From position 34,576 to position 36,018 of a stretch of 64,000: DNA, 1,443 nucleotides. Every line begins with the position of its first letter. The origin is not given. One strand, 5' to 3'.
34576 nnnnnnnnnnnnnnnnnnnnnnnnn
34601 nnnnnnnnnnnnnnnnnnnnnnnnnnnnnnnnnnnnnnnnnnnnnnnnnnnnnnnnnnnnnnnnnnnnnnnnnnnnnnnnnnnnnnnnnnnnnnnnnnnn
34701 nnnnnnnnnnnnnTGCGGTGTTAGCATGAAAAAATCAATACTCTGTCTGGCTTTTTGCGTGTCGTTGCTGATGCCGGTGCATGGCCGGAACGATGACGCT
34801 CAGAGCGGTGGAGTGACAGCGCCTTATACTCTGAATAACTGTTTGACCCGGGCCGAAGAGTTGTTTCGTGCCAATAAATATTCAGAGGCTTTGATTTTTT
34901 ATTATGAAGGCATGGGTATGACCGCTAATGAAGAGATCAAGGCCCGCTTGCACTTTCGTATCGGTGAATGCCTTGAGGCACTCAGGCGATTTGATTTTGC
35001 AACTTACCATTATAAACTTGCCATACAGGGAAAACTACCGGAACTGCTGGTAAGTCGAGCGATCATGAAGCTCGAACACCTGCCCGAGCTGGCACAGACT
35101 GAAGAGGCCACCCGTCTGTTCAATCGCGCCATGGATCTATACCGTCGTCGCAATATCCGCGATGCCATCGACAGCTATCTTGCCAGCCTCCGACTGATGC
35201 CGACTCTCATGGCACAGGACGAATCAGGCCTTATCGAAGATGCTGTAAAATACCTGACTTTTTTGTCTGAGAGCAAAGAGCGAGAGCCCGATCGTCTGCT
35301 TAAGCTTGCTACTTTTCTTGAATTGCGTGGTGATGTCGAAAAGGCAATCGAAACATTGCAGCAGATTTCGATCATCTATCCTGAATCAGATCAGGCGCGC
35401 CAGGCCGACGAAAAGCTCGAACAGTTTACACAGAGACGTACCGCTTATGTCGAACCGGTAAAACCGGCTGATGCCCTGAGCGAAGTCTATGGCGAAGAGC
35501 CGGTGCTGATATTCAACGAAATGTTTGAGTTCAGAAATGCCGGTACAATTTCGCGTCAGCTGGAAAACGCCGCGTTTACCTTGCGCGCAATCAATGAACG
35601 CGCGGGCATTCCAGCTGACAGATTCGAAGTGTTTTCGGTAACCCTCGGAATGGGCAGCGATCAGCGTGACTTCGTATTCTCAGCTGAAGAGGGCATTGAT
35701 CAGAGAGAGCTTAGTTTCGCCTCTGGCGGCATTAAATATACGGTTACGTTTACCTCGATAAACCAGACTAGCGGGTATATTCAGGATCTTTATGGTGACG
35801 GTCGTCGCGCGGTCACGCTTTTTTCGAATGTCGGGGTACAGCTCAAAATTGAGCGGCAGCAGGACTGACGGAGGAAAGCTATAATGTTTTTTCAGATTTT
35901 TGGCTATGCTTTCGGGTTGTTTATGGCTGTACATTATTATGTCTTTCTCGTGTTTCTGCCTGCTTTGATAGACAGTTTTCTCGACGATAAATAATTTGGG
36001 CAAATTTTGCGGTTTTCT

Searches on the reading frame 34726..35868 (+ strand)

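Call 67: search_protein_families(library=pfam, proteins=[window:34726-35868:+], max_evalue=0.0001)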
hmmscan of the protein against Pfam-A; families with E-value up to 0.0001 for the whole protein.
window:34726-35868:+ (380 aa): 4 families
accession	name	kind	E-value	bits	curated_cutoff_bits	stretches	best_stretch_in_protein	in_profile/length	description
PF07719.23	TPR_2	-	5.3e-11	42.2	27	0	130-160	3-33/34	Tetratricopeptide repeat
PF00515.34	TPR_1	-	2.4e-08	33.9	27.8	0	73-101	1-29/34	Tetratricopeptide repeat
PF13432.12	TPR_16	-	5.1e-06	27.3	32.7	0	166-219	9-62/65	Tetratricopeptide repeat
PF13428.12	TPR_14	-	1.5e-05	25.6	23.5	0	189-226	2-39/44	Tetratricopeptide repeat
